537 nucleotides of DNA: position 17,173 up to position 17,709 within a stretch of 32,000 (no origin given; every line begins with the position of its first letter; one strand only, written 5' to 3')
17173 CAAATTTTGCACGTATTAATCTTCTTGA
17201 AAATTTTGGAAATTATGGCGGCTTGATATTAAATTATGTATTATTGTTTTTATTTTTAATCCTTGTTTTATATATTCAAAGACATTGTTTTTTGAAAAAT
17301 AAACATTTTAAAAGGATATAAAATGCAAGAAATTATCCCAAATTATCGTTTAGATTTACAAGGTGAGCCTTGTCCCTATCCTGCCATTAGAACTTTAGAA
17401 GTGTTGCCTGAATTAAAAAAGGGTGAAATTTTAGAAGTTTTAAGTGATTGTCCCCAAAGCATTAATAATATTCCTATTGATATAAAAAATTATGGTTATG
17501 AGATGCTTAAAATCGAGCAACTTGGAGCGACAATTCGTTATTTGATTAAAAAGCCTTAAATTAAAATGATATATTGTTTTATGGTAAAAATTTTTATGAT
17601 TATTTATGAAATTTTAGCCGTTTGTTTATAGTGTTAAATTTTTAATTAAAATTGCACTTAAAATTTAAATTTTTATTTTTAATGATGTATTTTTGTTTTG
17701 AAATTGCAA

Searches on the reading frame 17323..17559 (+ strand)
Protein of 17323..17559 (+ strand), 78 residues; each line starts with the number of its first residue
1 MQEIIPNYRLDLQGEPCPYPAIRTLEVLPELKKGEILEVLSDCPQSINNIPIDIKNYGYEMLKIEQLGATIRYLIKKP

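Call 8: find_encoding_contigs(protein=window:17323-17559:+, flank=10000, max_places=10)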
Protein window:17323-17559:+ (78 aa): 23 contigs read that carry it; 10 places shown.
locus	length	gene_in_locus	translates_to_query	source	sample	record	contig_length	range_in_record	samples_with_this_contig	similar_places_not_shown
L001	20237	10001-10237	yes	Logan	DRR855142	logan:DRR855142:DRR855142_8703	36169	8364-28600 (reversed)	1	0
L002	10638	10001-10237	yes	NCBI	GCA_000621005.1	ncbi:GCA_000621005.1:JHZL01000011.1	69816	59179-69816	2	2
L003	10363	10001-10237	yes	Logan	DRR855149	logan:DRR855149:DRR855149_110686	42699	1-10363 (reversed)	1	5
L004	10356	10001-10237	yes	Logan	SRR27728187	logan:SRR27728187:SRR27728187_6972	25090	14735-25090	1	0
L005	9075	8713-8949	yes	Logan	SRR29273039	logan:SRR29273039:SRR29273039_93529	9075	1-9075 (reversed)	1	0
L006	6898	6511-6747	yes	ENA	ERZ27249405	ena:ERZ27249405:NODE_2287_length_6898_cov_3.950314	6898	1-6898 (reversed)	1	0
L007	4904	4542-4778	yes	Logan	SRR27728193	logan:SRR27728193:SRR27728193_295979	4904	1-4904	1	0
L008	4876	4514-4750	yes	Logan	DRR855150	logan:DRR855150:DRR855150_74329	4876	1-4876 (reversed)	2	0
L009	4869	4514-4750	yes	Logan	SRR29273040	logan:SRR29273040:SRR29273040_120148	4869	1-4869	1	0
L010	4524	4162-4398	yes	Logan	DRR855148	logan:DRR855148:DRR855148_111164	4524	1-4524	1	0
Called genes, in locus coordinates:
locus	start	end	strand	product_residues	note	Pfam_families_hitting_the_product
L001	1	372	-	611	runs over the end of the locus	PF25448:DUF7897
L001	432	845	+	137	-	PF03061:4HBT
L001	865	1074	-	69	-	PF04328:Sel_put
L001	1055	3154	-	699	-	PF02554:CstA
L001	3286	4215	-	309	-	PF13793:Pribosyltran_N, PF00156:Pribosyltran, PF14572:Pribosyl_synth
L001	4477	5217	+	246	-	PF00497:SBP_bac_3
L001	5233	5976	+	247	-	PF00497:SBP_bac_3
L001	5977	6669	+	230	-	PF00528:BPD_transp_1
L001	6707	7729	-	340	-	PF00586:AIRS, PF02769:AIRS_C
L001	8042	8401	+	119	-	PF01042:Ribonuc_L-PSP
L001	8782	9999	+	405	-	PF04143:Sulf_transp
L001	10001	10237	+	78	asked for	PF01206:TusA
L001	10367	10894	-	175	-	PF03167:UDG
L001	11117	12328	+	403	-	PF03616:Glt_symporter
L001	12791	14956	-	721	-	PF01138:RNase_PH, PF03725:RNase_PH_C, PF03726:PNPase, PF01138:RNase_PH, PF00013:KH_1, PF00575:S1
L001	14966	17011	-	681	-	-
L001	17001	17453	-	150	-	PF06271:RDD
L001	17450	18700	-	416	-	PF02844:GARS_N, PF01071:GARS_A, PF02655:ATP-grasp_3 (weak), PF02786:CPSase_L_D2 (weak), PF02222:ATP-grasp, PF02843:GARS_C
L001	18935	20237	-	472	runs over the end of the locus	-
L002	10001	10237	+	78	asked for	PF01206:TusA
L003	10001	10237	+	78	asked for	PF01206:TusA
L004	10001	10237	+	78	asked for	PF01206:TusA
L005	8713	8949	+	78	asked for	PF01206:TusA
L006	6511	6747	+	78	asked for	PF01206:TusA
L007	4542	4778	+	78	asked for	PF01206:TusA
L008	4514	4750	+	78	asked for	PF01206:TusA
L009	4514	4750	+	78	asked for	PF01206:TusA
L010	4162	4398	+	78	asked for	PF01206:TusA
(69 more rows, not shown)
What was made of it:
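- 17323..17559 (+): fdhU (TusA-family sulfurtransferase); the last chromosomal gene before the island. Pfam TusA in the call 8 gene table.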

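Call 38: find_homologous_proteins(query=L001:10367-10894:-, max_evalue=1e-30)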
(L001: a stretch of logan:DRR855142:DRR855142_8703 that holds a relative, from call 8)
Query L001:10367-10894:- (175 aa): 1446 proteins with E <= 1e-30 among 6056 candidates; the best 120 are listed.
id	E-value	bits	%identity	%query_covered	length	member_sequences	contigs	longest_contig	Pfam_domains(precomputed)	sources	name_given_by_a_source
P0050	3.1e-108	377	100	100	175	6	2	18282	PF03167.26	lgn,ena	-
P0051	4.4e-76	272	76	99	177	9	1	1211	PF03167.26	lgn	-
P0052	1.4e-50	189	57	99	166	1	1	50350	PF03167.26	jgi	-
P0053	1.3e-47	179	58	98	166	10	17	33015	PF03167.26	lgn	-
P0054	3.8e-45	172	55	99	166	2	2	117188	PF03167.26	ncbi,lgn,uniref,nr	ncbi:DNA-deoxyinosine glycosylase [Campylobacter sp. TTU_617]|uniref:DNA-deoxyinosine glycosylase n=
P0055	1.8e-43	166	52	100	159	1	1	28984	PF03167.26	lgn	-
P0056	2.7e-43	165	54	100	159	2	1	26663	PF03167.26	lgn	-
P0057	3.2e-42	162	51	100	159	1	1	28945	PF03167.26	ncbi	-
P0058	4.0e-42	162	51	100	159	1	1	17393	PF03167.26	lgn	-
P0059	4.7e-42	161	51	100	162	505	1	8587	PF03167.26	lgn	-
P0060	4.9e-42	161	51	99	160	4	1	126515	PF03167.26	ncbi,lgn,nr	ncbi:TPA: DNA-deoxyinosine glycosylase [Campylobacter jejuni]|nr:DNA-deoxyinosine glycosylase [Campy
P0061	2.8e-41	159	50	99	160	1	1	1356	PF03167.26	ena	-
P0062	3.5e-41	159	51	99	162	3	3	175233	PF03167.26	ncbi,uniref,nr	ncbi:DNA-deoxyinosine glycosylase [Campylobacter hepaticus]|uniref:DNA-deoxyinosine glycosylase n=1 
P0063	5.3e-41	158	49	99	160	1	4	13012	PF03167.26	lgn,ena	-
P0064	5.8e-41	158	50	99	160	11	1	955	PF03167.26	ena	-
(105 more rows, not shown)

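Call 39: find_encoding_contigs(protein=P0050, flank=10000, max_places=10)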
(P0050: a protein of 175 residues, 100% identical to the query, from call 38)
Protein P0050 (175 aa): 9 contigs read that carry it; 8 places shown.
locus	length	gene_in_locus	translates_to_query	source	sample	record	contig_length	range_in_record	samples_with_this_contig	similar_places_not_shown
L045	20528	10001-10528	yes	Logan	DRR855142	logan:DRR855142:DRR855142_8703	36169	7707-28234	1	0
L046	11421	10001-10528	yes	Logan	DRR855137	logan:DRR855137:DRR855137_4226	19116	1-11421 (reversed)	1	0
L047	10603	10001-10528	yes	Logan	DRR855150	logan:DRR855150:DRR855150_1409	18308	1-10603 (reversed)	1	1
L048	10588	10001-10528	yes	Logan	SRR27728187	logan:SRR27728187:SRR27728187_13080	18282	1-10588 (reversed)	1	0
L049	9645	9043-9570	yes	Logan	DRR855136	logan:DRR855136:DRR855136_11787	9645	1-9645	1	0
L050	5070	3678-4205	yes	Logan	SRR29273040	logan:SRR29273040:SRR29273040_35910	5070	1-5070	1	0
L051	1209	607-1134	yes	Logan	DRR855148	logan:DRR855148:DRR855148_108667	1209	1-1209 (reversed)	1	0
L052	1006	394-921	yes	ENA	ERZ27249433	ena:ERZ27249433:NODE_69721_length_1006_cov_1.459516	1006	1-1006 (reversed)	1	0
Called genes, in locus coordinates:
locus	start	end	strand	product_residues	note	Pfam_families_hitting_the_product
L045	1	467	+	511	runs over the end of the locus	PF00117:GATase, PF07722:Peptidase_C26 (weak), PF02540:NAD_synthase (weak), PF01171:ATP_bind_3 (weak), PF03054:tRNA_Me_trans (faint), PF00958:GMP_synt_C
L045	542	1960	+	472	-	-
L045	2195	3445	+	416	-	PF02844:GARS_N, PF01071:GARS_A, PF02655:ATP-grasp_3 (weak), PF02786:CPSase_L_D2 (weak), PF02222:ATP-grasp, PF02843:GARS_C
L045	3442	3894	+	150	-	PF06271:RDD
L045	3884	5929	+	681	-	-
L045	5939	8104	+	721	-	PF01138:RNase_PH, PF03725:RNase_PH_C, PF03726:PNPase, PF01138:RNase_PH, PF00013:KH_1, PF00575:S1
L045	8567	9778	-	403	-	PF03616:Glt_symporter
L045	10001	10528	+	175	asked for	PF03167:UDG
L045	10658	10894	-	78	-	PF01206:TusA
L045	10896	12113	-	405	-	PF04143:Sulf_transp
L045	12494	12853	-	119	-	PF01042:Ribonuc_L-PSP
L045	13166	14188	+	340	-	PF00586:AIRS, PF02769:AIRS_C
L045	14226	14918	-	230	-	PF00528:BPD_transp_1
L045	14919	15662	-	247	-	PF00497:SBP_bac_3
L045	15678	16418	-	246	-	PF00497:SBP_bac_3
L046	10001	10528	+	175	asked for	PF03167:UDG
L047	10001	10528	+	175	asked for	PF03167:UDG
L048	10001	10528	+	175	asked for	PF03167:UDG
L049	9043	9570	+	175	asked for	PF03167:UDG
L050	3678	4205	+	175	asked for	PF03167:UDG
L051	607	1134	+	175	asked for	PF03167:UDG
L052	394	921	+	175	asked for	PF03167:UDG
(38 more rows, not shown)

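Call 47: find_encoding_contigs(protein=P0051, flank=10000, max_places=6)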
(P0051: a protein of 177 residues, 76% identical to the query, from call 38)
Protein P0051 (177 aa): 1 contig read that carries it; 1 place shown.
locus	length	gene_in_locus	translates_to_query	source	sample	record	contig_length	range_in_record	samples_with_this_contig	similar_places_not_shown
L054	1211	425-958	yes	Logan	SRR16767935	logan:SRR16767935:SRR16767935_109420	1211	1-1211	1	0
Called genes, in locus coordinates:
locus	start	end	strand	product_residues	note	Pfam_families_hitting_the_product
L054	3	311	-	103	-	?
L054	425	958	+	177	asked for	PF03167:UDG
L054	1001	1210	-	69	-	?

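Call 62: list_cluster_members(proteins=[P0009, P0024, P0012, window:17323-17559:+, window:20032-21348:+, window:30675-31265:+, L015:7041-8249:-, L015:14057-15676:+, L015:15684-17105:+, L015:18453-19007:+])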
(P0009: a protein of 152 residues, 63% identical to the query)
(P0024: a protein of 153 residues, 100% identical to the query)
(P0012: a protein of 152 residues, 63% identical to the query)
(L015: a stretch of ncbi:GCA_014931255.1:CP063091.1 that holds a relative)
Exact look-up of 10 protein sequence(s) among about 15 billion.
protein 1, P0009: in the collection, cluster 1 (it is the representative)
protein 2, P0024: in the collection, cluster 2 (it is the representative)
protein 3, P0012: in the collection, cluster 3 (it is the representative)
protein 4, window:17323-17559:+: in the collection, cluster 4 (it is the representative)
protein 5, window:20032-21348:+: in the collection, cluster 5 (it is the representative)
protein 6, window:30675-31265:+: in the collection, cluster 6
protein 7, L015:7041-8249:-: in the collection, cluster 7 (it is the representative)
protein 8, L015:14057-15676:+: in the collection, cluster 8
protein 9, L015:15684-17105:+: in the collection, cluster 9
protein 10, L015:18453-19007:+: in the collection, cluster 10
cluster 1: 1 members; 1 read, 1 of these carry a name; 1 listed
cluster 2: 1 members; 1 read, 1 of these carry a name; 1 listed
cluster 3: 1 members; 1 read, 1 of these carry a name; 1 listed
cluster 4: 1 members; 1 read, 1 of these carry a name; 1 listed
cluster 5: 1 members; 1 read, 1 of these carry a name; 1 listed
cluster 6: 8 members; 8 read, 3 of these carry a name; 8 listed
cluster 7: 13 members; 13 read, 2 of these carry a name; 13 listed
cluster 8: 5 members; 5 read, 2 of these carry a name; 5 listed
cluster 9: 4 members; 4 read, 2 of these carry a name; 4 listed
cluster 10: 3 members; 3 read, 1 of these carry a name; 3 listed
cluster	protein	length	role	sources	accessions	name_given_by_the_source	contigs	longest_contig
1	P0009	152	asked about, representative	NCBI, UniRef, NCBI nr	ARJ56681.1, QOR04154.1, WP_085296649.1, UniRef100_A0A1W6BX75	hypothetical protein [Campylobacter cuniculorum] | Uncharacterized protein n=2 Tax=Campylobacter cuniculorum TaxID=374106 ...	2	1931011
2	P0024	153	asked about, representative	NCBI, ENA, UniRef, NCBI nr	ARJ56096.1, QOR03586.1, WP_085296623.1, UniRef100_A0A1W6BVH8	hypothetical protein [Campylobacter cuniculorum] | Yip1 domain-containing protein n=2 Tax=Campylobacter cuniculorum TaxID=374106 ...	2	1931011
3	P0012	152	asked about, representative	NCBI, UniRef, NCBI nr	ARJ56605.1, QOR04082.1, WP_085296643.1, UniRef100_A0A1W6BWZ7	hypothetical protein [Campylobacter cuniculorum] | Yip1 domain-containing protein n=2 Tax=Campylobacter cuniculorum TaxID=374106 ...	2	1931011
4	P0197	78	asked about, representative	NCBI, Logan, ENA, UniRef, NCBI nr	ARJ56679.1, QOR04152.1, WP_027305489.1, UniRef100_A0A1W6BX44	sulfurtransferase-like selenium metabolism protein YedF [Campylobacter cuniculorum] | Formate dehydrogenase biogenesis protein FdhU n=2 Tax=Campylobacter cuniculorum ...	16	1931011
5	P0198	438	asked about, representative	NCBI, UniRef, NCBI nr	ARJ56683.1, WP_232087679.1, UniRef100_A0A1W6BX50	hypothetical protein [Campylobacter cuniculorum] | Uncharacterized protein n=1 Tax=Campylobacter cuniculorum DSM 23162 = LMG 24588 ...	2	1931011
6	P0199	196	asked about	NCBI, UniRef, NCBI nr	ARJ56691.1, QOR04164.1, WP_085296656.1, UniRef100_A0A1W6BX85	hypothetical protein [Campylobacter cuniculorum] | Uncharacterized protein n=2 Tax=Campylobacter cuniculorum TaxID=374106 ...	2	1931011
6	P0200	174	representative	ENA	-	-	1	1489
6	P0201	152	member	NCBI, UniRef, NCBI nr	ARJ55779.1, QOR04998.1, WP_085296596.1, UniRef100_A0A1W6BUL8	hypothetical protein [Campylobacter cuniculorum] | Uncharacterized protein n=2 Tax=Campylobacter cuniculorum TaxID=374106 ...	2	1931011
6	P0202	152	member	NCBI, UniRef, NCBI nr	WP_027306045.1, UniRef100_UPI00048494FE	hypothetical protein [Campylobacter cuniculorum] | hypothetical protein n=1 Tax=Campylobacter cuniculorum TaxID=374106 RepID=UPI00048494FE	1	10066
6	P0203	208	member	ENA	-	-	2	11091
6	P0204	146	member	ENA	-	-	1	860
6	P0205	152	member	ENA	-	-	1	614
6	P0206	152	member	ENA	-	-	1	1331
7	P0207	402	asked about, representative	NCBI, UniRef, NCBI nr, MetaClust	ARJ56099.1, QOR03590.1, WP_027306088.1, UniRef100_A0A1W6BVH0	DUF5710 domain-containing protein [Campylobacter cuniculorum] | Toprim domain-containing protein n=2 Tax=Campylobacter cuniculorum TaxID=374106 ... | status=active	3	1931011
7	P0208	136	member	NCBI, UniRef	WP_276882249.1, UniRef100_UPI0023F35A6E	toprim domain-containing protein, partial [Campylobacter cuniculorum] | toprim domain-containing protein n=1 Tax=Campylobacter cuniculorum TaxID=374106 ...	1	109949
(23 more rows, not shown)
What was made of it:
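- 17323..17559 (+): Named FdhU/YedF (ARJ56679.1) in call 62.
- Two different intergenic sites are used, about 66 annotated protein accessions apart (call 62).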
